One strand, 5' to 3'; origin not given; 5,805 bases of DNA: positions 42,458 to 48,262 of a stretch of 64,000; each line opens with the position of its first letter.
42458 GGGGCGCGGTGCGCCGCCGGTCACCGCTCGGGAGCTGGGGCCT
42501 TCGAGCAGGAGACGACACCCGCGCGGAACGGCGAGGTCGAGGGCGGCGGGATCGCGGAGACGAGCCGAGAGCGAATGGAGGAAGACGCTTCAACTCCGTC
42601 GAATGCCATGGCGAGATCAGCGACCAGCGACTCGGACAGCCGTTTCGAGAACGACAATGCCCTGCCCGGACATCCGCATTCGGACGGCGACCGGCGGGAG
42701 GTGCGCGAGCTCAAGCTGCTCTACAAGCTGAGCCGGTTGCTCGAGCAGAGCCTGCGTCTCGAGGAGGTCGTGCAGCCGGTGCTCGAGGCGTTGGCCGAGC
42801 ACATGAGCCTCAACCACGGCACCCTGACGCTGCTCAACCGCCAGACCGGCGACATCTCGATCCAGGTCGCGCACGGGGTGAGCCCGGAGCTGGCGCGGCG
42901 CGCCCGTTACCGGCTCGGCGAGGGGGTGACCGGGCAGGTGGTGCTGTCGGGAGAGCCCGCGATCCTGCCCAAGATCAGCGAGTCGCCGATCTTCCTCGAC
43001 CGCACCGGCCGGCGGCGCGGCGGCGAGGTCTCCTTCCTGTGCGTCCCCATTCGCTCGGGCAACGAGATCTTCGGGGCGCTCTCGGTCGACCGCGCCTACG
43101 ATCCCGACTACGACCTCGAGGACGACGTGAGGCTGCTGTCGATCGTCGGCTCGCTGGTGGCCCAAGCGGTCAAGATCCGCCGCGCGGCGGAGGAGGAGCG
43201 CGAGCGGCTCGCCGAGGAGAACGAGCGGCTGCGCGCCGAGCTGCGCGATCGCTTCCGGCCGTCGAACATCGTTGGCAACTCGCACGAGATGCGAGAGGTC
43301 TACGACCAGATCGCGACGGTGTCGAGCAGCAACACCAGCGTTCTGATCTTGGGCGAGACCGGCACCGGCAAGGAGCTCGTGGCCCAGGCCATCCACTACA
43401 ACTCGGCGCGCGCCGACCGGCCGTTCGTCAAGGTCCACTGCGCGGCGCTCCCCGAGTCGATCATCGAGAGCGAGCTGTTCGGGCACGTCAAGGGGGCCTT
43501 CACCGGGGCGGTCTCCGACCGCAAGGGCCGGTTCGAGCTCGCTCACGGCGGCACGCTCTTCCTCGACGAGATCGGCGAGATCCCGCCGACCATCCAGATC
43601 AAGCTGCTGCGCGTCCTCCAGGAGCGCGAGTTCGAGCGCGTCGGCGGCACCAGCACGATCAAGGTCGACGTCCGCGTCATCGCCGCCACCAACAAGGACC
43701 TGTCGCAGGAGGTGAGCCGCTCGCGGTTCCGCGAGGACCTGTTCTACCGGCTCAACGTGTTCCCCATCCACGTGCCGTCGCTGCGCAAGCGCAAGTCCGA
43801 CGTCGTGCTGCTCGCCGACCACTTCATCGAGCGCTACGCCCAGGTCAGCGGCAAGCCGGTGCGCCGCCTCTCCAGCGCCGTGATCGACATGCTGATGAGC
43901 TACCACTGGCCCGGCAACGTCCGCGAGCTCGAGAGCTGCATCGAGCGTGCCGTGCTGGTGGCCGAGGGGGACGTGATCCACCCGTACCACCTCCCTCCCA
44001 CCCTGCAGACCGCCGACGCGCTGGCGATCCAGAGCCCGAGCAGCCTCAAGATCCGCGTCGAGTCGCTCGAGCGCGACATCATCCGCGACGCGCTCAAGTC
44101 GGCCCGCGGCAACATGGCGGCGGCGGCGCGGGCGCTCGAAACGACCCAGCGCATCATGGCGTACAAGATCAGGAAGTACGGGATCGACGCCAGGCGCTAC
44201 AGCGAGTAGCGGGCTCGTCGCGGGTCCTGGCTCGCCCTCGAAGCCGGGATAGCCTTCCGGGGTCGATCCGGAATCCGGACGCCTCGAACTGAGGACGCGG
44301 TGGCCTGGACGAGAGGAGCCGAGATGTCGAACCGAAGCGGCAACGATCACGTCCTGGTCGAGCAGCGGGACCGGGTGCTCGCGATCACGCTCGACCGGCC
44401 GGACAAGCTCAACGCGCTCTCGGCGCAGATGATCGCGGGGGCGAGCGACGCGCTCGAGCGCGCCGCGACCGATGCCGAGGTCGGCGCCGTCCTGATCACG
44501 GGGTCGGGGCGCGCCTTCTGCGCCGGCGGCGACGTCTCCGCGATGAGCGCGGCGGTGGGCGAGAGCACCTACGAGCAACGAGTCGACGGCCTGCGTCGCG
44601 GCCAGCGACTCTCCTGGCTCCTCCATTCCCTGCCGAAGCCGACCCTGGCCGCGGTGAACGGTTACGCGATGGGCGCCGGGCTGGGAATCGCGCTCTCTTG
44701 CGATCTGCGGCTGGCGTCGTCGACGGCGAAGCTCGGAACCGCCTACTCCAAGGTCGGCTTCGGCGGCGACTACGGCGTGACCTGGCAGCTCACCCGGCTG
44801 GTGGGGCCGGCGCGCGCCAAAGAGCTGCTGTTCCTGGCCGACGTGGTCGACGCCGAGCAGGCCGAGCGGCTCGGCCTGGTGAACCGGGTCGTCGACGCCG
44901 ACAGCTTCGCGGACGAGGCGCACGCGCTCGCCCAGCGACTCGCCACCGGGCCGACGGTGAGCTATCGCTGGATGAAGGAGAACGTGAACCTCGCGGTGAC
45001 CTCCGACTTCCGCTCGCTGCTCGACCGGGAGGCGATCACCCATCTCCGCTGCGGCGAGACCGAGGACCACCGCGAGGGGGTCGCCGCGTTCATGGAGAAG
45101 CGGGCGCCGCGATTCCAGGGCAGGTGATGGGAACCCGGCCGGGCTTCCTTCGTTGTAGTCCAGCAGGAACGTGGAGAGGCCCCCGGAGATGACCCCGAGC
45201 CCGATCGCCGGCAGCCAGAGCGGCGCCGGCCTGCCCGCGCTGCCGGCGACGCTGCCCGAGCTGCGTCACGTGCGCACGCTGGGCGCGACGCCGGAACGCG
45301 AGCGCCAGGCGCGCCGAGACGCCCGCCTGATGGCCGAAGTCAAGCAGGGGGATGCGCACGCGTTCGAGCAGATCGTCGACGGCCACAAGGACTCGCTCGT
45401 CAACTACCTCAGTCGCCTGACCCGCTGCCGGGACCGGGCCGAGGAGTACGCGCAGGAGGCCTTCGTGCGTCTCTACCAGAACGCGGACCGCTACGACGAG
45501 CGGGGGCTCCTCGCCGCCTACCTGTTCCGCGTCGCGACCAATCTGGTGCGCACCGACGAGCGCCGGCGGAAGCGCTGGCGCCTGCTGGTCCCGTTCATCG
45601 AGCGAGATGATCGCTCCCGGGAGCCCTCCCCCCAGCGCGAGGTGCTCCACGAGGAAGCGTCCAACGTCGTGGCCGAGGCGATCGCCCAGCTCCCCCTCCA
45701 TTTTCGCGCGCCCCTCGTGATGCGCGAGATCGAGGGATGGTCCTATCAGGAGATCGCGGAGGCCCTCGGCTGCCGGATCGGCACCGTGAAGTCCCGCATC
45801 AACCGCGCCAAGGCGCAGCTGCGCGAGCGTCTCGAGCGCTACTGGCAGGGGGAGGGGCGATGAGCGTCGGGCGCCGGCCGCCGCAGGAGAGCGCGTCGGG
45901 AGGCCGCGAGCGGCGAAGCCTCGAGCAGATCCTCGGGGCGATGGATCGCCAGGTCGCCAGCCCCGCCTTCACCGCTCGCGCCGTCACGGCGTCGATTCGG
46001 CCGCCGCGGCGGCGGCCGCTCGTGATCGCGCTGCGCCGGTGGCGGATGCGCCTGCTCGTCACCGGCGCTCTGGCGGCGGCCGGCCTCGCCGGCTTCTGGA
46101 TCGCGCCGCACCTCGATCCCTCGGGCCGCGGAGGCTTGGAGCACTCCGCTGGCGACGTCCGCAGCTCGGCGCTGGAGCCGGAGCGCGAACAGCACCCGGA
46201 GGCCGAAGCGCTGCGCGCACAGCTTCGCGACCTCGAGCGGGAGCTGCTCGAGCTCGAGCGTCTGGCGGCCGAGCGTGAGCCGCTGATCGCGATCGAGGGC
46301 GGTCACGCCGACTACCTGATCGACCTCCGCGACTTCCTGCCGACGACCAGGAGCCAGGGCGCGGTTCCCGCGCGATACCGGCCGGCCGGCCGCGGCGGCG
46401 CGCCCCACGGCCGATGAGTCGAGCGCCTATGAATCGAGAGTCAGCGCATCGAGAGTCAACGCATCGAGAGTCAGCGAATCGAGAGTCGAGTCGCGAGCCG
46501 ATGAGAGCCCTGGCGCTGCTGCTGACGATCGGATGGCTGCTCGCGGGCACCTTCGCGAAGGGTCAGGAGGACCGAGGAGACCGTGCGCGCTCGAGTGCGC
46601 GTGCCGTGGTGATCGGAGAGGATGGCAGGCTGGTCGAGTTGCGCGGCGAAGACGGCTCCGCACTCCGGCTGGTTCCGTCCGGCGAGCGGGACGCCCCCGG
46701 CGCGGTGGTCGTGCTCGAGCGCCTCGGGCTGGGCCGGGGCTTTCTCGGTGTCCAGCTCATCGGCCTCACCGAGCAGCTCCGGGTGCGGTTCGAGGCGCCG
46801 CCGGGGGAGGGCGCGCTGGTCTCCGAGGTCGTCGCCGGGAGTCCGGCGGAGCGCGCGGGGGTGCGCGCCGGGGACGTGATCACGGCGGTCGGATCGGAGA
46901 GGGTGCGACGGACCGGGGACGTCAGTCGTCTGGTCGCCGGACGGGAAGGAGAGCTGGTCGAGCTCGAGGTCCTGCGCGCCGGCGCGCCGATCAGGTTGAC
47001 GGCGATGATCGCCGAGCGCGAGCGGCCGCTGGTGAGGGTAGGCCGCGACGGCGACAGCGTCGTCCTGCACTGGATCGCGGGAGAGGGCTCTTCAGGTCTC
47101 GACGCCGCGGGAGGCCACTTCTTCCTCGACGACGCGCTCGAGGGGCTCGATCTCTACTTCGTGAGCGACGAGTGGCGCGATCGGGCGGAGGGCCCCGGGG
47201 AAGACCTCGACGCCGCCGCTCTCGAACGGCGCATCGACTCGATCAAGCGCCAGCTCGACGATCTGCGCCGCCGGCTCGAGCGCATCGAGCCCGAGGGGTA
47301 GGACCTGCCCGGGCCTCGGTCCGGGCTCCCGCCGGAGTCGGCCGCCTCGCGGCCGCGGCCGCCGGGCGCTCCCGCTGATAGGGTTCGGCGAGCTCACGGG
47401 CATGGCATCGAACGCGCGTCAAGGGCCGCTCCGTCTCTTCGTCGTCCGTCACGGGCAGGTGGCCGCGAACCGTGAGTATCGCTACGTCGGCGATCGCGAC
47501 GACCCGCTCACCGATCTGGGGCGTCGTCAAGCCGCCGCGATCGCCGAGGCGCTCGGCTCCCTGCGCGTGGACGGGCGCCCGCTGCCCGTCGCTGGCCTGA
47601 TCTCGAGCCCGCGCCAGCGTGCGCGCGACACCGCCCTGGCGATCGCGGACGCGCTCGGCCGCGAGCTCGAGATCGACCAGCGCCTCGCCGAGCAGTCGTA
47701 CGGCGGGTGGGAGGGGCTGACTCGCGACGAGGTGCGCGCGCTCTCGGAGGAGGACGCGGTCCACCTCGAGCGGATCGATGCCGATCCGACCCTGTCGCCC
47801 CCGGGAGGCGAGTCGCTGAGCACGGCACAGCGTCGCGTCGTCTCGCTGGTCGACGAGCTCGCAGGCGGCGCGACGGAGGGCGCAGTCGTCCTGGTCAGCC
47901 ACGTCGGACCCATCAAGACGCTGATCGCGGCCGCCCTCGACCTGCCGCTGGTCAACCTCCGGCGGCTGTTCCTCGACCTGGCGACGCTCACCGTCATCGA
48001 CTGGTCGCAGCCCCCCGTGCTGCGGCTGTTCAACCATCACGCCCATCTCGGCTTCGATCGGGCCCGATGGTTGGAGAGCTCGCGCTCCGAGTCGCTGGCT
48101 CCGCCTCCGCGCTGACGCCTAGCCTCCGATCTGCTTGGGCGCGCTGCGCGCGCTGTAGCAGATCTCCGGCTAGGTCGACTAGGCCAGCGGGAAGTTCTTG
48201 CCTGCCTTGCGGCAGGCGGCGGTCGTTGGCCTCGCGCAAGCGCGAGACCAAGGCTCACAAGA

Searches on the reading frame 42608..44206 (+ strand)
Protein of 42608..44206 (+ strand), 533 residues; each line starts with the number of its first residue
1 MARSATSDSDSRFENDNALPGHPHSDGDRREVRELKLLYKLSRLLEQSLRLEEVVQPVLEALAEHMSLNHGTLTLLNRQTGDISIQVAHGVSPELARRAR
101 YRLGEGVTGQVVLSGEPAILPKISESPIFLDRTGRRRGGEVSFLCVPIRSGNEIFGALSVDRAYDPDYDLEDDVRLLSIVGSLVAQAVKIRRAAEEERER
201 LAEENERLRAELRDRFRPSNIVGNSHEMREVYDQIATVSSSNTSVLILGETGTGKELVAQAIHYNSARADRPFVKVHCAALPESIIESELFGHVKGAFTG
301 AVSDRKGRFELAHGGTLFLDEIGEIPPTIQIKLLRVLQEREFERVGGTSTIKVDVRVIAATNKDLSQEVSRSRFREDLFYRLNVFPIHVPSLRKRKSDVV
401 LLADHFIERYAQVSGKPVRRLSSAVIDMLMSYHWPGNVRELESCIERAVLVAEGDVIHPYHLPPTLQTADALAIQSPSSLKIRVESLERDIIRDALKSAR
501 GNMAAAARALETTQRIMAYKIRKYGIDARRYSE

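Call 61: search_protein_families(library=pfam, proteins=[window:42608-44206:+], max_evalue=0.00001)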
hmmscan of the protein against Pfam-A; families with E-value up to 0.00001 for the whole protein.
window:42608-44206:+ (533 aa): 8 families
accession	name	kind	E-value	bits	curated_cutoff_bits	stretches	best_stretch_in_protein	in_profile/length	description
PF00158.32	Sigma54_activat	-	6.3e-75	250.9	20.2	1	221-388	1-168/168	Sigma-54 interaction domain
PF25601.1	AAA_lid_14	-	1.3e-28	99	27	1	393-470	1-78/87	AAA+ ATPase lid domain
PF14532.12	Sigma54_activ_2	-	1.5e-23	84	25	1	222-392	1-138/138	Sigma-54 interaction domain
PF13185.12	GAF_2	-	3.7e-17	63.2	28.6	1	50-188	3-135/136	GAF domain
PF01590.32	GAF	-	1.7e-15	58.1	22.4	1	51-188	2-133/133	GAF domain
PF07728.20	AAA_5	-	2.8e-10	40.8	22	1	245-365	2-125/139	AAA domain (dynein-related subfamily)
PF02954.25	HTH_8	-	5.6e-07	29.6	22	1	484-524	2-42/42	Bacterial regulatory protein, Fis family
PF01078.27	Mg_chelatase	-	6.9e-06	26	20.3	0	300-363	93-158/207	Magnesium chelatase, subunit ChlI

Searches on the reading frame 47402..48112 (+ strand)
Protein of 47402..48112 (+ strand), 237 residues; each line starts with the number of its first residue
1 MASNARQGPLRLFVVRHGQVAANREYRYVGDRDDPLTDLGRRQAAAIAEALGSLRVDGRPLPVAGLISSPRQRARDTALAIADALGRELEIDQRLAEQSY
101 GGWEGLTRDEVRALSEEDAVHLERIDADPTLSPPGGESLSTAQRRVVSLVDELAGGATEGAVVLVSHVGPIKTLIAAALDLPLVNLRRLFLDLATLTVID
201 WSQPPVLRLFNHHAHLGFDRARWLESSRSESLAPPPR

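Call 48: search_protein_families(library=pfam, proteins=[window:47402-48112:+], max_evalue=0.00001)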
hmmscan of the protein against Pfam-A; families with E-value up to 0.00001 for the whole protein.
window:47402-48112:+ (237 aa): 1 family
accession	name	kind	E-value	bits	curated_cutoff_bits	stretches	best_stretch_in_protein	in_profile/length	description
PF00300.27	His_Phos_1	-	2.5e-47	161.5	21.7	1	12-202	1-182/194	Histidine phosphatase superfamily (branch 1)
